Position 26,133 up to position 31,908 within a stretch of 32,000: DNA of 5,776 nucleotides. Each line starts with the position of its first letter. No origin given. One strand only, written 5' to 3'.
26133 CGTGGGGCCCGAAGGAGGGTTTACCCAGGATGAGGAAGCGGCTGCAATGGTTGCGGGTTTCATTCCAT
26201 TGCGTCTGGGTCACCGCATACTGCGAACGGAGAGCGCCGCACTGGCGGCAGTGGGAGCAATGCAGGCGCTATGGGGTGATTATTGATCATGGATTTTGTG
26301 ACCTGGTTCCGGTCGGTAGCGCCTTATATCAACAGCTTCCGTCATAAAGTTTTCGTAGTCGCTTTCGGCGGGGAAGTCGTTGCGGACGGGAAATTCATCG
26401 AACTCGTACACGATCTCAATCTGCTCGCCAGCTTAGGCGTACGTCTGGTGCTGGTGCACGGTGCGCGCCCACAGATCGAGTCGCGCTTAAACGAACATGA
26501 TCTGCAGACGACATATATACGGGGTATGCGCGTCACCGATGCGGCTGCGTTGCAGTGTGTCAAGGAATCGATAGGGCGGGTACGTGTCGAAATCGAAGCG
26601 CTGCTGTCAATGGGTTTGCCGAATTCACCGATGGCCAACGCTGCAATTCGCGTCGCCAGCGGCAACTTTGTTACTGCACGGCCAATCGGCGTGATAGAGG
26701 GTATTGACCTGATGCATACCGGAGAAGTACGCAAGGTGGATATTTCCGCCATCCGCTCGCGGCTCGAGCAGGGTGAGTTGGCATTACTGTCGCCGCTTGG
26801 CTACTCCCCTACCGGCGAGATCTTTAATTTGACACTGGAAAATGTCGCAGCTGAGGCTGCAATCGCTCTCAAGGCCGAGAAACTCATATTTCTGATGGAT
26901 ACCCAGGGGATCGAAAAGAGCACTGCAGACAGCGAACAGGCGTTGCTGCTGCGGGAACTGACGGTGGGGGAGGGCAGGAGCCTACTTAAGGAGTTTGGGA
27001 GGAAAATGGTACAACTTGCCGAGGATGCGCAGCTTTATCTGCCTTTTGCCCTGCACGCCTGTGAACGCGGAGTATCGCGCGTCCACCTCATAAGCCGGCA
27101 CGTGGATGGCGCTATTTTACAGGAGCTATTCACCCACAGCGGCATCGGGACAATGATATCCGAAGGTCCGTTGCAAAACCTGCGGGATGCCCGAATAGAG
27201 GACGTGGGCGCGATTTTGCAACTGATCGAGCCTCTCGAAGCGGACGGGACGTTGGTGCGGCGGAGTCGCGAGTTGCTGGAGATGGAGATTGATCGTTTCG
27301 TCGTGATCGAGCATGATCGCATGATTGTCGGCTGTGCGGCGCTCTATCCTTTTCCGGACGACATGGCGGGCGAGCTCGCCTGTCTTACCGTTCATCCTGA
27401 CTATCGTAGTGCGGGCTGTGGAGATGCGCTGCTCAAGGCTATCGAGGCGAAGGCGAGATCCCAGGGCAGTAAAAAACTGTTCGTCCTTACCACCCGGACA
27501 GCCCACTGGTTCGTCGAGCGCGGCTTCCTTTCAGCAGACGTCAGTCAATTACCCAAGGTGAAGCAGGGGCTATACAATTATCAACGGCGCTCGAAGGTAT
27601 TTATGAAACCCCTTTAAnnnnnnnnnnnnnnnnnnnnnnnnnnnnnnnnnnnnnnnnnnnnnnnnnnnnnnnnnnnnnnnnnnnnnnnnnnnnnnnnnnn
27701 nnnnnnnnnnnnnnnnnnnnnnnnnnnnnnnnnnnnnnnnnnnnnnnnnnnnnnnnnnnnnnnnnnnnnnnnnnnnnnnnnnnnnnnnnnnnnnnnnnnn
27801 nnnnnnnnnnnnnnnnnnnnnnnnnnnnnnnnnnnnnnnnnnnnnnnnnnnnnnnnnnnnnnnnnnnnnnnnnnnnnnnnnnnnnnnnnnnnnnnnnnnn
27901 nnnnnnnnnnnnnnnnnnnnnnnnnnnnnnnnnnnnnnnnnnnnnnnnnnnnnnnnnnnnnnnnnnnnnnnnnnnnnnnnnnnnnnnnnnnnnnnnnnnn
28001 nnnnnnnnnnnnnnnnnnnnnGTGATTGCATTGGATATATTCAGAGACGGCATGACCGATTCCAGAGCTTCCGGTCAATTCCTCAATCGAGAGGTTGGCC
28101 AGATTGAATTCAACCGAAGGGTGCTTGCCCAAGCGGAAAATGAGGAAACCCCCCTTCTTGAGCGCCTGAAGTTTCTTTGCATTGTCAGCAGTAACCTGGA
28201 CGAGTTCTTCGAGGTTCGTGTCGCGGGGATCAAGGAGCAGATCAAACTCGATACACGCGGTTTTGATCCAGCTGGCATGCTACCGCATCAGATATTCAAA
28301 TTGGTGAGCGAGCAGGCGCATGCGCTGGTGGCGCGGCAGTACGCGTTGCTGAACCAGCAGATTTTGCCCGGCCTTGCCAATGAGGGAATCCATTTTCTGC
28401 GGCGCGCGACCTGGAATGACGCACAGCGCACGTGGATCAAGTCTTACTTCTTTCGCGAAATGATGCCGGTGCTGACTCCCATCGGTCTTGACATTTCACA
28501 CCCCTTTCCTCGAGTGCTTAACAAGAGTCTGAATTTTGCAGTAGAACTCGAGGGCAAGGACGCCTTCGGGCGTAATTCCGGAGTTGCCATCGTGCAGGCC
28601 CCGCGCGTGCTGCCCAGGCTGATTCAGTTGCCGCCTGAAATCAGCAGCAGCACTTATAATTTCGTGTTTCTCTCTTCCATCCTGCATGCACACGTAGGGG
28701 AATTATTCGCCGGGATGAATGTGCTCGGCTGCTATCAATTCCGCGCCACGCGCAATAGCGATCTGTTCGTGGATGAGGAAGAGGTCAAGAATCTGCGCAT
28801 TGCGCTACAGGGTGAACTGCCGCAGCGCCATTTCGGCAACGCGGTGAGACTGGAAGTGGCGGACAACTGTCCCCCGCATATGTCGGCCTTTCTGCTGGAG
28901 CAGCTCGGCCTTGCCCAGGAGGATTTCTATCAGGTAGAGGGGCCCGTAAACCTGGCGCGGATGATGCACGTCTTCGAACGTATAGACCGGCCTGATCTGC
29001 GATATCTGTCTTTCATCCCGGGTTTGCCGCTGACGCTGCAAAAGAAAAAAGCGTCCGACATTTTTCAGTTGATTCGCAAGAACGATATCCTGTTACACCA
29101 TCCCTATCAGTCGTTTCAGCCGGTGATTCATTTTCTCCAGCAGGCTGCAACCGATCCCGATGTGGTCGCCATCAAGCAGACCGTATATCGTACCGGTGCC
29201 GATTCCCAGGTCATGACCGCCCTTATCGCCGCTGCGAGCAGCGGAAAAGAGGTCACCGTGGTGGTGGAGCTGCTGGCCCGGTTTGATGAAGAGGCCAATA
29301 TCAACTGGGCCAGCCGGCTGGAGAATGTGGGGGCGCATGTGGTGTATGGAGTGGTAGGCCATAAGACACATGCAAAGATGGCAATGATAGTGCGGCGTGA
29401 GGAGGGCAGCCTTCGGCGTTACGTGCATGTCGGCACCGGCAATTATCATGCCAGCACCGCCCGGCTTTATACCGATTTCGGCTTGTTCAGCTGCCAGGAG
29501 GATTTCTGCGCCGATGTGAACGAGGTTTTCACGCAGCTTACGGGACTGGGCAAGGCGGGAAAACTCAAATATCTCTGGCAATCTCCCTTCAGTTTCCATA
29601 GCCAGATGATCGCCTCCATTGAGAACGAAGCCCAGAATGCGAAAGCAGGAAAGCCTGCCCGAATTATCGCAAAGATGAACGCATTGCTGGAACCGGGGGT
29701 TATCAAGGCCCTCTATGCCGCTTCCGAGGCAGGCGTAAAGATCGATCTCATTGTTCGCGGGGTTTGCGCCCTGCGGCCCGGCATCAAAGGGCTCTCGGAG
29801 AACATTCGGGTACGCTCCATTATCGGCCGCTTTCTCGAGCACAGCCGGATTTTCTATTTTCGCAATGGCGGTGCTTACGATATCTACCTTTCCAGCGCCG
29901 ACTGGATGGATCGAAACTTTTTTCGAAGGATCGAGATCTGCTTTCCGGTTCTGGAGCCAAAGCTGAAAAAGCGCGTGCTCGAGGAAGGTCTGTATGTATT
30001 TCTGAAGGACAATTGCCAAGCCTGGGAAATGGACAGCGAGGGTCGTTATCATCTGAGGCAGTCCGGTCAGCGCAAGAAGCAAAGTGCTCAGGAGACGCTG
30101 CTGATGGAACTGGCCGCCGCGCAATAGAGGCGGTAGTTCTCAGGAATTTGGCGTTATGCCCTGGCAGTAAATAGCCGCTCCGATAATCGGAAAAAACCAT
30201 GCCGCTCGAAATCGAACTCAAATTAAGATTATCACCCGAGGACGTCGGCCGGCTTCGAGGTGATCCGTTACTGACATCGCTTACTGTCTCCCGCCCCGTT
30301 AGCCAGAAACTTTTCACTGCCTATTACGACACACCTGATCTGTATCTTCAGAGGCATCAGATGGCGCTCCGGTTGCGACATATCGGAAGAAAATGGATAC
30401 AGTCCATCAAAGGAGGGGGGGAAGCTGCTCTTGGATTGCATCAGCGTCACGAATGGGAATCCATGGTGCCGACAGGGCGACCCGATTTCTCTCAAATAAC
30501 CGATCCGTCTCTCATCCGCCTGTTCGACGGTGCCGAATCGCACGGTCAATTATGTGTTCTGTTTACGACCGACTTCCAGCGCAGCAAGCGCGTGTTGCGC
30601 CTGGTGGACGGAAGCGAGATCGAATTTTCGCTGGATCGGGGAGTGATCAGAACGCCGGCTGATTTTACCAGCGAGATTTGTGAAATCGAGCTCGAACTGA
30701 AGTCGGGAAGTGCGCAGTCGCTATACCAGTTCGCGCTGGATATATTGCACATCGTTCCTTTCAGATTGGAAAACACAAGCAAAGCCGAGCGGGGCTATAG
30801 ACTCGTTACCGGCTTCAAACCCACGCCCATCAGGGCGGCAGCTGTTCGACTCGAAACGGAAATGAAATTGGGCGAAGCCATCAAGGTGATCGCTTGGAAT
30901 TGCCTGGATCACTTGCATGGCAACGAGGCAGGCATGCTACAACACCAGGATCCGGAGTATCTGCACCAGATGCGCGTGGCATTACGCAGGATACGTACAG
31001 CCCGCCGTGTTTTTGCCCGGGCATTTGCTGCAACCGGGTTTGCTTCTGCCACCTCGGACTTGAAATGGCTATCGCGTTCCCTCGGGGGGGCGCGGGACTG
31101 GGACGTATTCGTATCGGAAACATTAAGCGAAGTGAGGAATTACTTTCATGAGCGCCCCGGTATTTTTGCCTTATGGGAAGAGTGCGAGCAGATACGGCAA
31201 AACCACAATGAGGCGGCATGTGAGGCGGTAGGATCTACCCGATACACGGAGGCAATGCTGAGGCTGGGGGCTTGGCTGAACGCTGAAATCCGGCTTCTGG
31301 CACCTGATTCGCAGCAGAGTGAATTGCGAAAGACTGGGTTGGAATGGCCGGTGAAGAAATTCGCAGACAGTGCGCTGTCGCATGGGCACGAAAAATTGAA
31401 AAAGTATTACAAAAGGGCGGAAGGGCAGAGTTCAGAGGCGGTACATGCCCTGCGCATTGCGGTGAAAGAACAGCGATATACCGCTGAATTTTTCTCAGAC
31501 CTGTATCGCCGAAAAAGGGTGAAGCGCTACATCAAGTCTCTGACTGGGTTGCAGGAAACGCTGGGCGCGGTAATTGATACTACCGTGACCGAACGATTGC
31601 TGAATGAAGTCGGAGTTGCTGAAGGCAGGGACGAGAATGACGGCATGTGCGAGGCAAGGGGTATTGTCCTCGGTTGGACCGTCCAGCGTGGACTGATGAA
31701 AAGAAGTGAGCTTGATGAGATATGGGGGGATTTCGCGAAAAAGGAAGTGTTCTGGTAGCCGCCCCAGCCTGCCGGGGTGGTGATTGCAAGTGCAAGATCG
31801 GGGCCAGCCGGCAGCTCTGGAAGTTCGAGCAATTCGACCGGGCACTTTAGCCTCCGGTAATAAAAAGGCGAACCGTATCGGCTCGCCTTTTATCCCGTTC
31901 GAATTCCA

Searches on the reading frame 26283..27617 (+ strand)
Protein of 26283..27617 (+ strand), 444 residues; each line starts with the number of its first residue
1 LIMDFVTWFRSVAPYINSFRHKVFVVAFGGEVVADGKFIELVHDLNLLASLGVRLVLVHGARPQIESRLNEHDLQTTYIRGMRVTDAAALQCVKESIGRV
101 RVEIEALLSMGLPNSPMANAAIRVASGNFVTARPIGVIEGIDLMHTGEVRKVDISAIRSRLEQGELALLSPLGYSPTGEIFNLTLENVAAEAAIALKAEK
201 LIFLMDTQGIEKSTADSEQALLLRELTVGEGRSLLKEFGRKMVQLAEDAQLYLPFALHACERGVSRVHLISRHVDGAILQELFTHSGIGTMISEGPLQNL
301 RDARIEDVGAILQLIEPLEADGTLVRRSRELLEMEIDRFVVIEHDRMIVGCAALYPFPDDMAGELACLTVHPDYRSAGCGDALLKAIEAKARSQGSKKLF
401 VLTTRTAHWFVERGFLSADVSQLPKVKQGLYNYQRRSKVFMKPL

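Call 5: search_protein_families(library=ncbifam, proteins=[window:26283-27617:+], max_evalue=0.01)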
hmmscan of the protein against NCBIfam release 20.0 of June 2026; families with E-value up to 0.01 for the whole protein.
window:26283-27617:+ (444 aa): 18 families
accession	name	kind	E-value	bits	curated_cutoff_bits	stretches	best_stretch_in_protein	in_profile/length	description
NF003641.0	PRK05279.1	equivalog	1.4e-200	666.8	344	1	4-444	8-441/441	amino-acid N-acetyltransferase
TIGR01890.1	N-Ac-Glu-synth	equivalog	4.6e-176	586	202.85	1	5-444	1-429/429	amino-acid N-acetyltransferase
TIGR00761.1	argB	equivalog_domain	1.3e-27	96.8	151.3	1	24-236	2-203/231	acetylglutamate kinase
NF003387.0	PRK04531.1-2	equivalog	2.1e-25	89.1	426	1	20-296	35-290/441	acetylglutamate kinase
NF005840.0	PRK07757.1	equivalog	7.2e-20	71.5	154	1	299-425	4-128/153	N-acetyltransferase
NF008964.0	PRK12308.1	equivalog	3.3e-18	65.4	657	1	299-425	465-589/624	argininosuccinate lyase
NF005921.0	PRK07922.1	equivalog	3.5e-17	62.5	180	1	299-432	8-137/170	amino-acid N-acetyltransferase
NF010659.0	PRK14058.1-1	equivalog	7.7e-14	51.5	223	1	25-292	3-266/267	[LysW]-aminoadipate kinase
NF003386.0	PRK04531.1-1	equivalog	1.1e-13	51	417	1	23-295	43-294/442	acetylglutamate kinase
NF040501.1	resist_ArsN2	equivalog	1.3e-13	50.8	125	1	332-425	19-111/133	arsenic resistance N-acetyltransferase ArsN2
NF010662.0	PRK14058.1-4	equivalog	8.4e-09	35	194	1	141-283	125-255/264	[LysW]-aminoadipate/[LysW]-glutamate kinase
TIGR03448.1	mycothiol_MshD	equivalog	7.6e-06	25.5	163.1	1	329-391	35-100/294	mycothiol synthase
TIGR01575.1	rimI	equivalog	3.6e-05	23.9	86.4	1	332-400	27-93/132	ribosomal protein S18-alanine N-acetyltransferase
NF002959.0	PRK03624.1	equivalog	0.00022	20.9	124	1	334-402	46-112/147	GNAT family acetyltransferase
NF033078.2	AAC_6p_Ia_fam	equivalog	0.0013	18.6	265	1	341-399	55-112/181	AAC(6')-Ia family aminoglycoside 6'-N-acetyltransferase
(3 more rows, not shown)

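Call 6: search_protein_families(library=pfam, proteins=[window:26283-27617:+], max_evalue=0.01)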
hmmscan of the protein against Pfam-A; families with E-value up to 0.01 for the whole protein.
window:26283-27617:+ (444 aa): 4 families
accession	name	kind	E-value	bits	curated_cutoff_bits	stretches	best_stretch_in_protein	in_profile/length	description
PF00696.33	AA_kinase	-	5.1e-29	102.1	24.9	1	22-271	1-234/234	Amino acid kinase family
PF13508.13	Acetyltransf_7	-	4.8e-12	46.5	27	1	337-415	3-82/84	Acetyltransferase (GNAT) domain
PF00583.31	Acetyltransf_1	-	1.5e-11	45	20.7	1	331-405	24-101/116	Acetyltransferase (GNAT) family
PF13673.13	Acetyltransf_10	-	2.1e-05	25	23.6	1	332-410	26-101/128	Acetyltransferase (GNAT) domain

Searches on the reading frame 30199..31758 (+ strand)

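Call 17: search_protein_families(library=ncbifam, proteins=[window:30199-31758:+], max_evalue=0.00001)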
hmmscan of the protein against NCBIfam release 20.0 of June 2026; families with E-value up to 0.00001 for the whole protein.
window:30199-31758:+ (519 aa): 0 families

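Call 98: search_protein_families(library=pfam, proteins=[window:30199-31758:+], max_evalue=0.01)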
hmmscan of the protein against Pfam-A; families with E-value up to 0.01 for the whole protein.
window:30199-31758:+ (519 aa): 2 families
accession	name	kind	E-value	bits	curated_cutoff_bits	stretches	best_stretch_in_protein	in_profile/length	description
PF05235.19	CHAD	-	2.3e-57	195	25.6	1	231-468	2-227/228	CHAD domain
PF01928.26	CYTH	-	8.1e-22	78.3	23.2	1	3-200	2-179/179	CYTH domain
